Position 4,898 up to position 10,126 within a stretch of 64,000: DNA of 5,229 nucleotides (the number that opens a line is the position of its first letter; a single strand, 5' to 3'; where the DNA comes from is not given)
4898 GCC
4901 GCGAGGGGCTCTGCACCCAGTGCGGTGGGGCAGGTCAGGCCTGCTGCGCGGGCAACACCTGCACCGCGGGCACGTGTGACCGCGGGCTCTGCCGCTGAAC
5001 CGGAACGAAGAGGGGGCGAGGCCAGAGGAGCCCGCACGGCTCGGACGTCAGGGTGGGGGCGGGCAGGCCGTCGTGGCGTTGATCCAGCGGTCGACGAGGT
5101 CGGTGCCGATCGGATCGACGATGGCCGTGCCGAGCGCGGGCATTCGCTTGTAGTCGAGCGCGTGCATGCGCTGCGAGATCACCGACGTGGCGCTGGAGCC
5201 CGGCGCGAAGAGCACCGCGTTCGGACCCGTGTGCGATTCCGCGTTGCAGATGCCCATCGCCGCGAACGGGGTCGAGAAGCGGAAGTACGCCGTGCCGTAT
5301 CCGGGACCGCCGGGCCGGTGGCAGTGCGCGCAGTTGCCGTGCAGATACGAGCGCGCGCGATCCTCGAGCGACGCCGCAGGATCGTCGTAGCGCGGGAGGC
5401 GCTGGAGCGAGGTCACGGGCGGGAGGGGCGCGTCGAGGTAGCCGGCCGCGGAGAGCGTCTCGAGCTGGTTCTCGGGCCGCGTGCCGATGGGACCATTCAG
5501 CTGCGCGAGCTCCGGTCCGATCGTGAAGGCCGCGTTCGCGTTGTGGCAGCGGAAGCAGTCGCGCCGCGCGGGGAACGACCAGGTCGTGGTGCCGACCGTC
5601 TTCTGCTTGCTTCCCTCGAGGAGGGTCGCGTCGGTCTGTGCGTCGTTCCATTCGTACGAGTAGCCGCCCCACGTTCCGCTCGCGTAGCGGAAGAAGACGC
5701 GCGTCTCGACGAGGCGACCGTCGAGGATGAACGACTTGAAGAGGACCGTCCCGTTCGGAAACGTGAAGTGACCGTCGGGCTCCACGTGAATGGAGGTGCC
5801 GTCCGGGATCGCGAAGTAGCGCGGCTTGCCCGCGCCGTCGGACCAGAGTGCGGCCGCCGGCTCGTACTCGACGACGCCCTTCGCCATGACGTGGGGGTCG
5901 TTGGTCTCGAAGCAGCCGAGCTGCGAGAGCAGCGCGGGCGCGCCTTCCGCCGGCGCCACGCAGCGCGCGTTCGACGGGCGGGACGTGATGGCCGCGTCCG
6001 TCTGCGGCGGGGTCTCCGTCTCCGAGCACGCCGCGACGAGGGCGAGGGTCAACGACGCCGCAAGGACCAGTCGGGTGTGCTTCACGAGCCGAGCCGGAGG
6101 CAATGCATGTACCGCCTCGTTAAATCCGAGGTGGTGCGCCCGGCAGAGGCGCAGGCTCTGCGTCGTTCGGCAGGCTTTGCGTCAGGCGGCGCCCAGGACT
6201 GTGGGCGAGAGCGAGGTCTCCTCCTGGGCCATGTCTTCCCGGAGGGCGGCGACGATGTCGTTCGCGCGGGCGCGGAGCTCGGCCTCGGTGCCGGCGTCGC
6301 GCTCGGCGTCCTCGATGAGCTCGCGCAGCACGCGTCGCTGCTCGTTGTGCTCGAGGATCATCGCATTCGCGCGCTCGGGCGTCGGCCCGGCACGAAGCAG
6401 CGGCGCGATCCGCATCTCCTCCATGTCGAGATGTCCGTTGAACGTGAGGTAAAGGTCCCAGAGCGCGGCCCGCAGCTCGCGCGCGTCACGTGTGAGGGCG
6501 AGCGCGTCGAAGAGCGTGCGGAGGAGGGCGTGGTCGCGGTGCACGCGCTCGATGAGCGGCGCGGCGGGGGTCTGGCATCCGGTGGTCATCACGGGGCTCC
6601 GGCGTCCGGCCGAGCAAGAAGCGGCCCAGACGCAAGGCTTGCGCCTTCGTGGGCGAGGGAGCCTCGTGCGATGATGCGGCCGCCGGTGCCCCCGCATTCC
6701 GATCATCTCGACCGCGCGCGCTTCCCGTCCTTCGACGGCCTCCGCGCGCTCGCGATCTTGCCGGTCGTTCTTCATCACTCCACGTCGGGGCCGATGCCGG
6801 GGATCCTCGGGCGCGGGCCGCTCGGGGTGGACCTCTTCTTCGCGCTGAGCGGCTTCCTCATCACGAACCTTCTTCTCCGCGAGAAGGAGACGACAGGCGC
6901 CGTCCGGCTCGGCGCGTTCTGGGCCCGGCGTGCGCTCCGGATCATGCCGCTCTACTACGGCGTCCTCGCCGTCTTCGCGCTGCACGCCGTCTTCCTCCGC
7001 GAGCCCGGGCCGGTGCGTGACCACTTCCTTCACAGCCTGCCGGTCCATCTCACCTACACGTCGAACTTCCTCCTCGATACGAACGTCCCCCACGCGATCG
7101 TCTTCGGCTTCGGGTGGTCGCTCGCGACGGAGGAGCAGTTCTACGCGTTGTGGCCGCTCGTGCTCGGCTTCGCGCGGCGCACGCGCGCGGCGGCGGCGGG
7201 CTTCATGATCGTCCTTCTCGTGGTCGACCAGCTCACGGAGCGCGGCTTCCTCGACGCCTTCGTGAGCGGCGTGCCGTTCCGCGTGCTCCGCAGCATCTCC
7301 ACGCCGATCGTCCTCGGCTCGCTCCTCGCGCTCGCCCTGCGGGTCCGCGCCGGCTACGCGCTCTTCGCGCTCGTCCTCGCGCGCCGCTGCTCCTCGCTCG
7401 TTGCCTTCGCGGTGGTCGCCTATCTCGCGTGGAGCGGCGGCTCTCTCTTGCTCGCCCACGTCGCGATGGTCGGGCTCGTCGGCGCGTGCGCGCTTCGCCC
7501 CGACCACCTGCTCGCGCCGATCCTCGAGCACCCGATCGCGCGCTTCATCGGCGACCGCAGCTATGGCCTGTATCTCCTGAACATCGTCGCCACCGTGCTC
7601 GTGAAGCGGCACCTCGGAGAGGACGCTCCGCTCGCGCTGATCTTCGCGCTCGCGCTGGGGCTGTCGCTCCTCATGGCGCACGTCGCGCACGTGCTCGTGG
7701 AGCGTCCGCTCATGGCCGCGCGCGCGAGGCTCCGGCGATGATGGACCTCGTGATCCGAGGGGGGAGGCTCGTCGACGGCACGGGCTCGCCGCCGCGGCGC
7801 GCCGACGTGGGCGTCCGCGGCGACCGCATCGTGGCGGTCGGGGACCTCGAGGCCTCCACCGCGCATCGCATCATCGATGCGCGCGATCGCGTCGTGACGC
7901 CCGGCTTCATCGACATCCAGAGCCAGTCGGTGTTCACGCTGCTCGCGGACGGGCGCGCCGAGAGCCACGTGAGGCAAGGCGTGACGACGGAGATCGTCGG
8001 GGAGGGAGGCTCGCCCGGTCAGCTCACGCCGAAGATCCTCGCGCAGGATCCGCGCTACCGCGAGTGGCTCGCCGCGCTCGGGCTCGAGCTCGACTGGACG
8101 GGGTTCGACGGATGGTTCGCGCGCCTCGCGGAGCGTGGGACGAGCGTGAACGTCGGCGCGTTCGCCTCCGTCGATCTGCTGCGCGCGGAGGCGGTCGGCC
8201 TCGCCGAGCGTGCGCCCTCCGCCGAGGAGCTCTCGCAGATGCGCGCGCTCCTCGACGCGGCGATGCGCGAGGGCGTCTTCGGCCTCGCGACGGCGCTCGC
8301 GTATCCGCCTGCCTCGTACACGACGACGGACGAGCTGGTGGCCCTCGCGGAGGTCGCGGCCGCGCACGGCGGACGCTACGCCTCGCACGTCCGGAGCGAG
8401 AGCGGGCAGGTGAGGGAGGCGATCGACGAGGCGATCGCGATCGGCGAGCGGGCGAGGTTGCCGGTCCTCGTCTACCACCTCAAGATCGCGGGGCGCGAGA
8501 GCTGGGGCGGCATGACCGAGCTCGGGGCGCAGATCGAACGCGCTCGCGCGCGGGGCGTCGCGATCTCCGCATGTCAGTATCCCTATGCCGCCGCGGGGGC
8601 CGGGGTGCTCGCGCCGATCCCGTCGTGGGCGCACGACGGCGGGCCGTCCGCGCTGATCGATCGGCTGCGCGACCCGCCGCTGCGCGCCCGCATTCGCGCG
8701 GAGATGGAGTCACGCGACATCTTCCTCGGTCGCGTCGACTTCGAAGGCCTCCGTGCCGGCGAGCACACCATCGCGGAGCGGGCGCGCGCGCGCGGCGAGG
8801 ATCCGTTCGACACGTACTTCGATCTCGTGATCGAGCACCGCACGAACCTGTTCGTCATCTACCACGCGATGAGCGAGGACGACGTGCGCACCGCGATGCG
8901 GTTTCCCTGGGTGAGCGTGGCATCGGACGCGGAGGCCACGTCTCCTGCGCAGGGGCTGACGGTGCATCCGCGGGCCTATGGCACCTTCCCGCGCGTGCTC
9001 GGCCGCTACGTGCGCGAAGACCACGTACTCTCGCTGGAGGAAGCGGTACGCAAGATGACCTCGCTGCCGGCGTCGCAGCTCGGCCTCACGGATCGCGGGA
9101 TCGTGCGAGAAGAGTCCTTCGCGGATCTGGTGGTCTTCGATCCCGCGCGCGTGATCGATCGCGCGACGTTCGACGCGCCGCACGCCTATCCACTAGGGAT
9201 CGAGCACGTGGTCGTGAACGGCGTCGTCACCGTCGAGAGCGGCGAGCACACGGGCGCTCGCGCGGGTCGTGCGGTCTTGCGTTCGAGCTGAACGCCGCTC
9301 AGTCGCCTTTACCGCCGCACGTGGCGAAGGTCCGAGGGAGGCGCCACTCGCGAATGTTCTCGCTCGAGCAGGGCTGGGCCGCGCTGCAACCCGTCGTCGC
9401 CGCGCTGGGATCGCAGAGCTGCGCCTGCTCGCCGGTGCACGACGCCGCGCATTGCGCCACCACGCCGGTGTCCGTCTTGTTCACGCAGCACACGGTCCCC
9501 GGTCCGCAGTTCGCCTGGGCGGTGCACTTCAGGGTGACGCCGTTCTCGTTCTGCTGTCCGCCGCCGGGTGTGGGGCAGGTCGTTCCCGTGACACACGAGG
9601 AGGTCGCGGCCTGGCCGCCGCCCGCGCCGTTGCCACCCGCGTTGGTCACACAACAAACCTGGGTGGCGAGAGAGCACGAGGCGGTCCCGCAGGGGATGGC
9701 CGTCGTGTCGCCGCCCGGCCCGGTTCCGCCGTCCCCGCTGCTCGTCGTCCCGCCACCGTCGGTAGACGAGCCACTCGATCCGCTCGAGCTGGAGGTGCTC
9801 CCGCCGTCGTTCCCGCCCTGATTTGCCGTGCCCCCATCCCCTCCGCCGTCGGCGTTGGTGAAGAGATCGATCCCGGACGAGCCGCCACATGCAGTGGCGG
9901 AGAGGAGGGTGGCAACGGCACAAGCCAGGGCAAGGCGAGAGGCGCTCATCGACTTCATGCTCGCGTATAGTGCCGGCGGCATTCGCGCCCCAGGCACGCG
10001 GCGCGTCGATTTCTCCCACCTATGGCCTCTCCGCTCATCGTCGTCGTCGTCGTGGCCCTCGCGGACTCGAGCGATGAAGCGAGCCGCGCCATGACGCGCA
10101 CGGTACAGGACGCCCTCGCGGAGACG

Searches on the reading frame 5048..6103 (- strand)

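Call 32: search_protein_families(library=pfam, proteins=[window:5048-6103:-], max_evalue=1)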
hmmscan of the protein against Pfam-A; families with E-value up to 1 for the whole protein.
window:5048-6103:- (351 aa): 5 families
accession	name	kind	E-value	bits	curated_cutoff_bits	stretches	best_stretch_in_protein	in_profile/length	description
PF00034.26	Cytochrom_C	-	0.01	17.5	21.3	0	253-272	8-26/90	Cytochrome c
PF07202.18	Tcp10_C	-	0.015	15.4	36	1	100-120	10-32/35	T-complex protein 10 C-terminus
PF14522.11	Cytochrome_C7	-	0.028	14.7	24.8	0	171-194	32-55/67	Cytochrome c7 and related cytochrome c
PF13442.11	Cytochrome_CBB3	-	0.19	12.5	27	0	252-271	9-25/68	Cytochrome C oxidase, cbb3-type, subunit III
PF09699.15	Paired_CXXCH_1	-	0.33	11.1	20.6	0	181-190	6-16/41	Doubled CXXCH motif (Paired_CXXCH_1)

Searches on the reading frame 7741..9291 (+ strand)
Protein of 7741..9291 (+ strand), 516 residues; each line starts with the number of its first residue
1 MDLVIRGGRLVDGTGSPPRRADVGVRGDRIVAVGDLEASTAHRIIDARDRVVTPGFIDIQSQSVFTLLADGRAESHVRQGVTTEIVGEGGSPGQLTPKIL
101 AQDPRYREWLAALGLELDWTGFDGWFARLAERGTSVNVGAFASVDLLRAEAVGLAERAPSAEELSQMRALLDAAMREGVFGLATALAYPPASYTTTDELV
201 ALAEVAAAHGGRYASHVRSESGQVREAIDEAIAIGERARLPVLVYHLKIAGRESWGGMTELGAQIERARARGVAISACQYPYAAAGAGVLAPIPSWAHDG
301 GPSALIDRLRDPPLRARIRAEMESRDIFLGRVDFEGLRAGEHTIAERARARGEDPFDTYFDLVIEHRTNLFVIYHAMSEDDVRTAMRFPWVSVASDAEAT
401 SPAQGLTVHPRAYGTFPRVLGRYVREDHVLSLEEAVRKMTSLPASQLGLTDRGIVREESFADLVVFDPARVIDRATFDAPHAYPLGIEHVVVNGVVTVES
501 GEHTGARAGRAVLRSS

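Call 98: search_protein_families(library=pfam, proteins=[window:7741-9291:+], max_evalue=0.001)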
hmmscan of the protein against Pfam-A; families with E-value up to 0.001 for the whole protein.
window:7741-9291:+ (516 aa): 2 families
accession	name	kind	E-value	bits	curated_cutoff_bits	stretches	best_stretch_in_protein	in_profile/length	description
PF07969.17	Amidohydro_3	-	1.9e-24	87.5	29.7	1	43-498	1-472/472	Amidohydrolase family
PF01979.26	Amidohydro_1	-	2.4e-08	34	25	1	423-494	275-342/345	Amidohydrolase family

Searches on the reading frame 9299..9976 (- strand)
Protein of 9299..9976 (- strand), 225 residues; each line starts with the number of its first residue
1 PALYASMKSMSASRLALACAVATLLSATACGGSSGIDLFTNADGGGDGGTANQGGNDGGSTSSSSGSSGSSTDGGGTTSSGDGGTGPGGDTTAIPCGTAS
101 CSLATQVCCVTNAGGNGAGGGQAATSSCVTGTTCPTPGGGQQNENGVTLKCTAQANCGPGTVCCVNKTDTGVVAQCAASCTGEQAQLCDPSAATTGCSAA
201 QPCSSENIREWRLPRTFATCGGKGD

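Call 6: search_protein_families(library=pfam, proteins=[window:9299-9976:-], max_evalue=0.1)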
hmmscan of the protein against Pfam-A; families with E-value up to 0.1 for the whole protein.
window:9299-9976:- (225 aa): 0 families

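Call 7: search_protein_families(library=ncbifam, proteins=[window:9299-9976:-], max_evalue=0.1)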
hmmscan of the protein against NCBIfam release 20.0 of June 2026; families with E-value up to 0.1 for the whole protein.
window:9299-9976:- (225 aa): 0 families
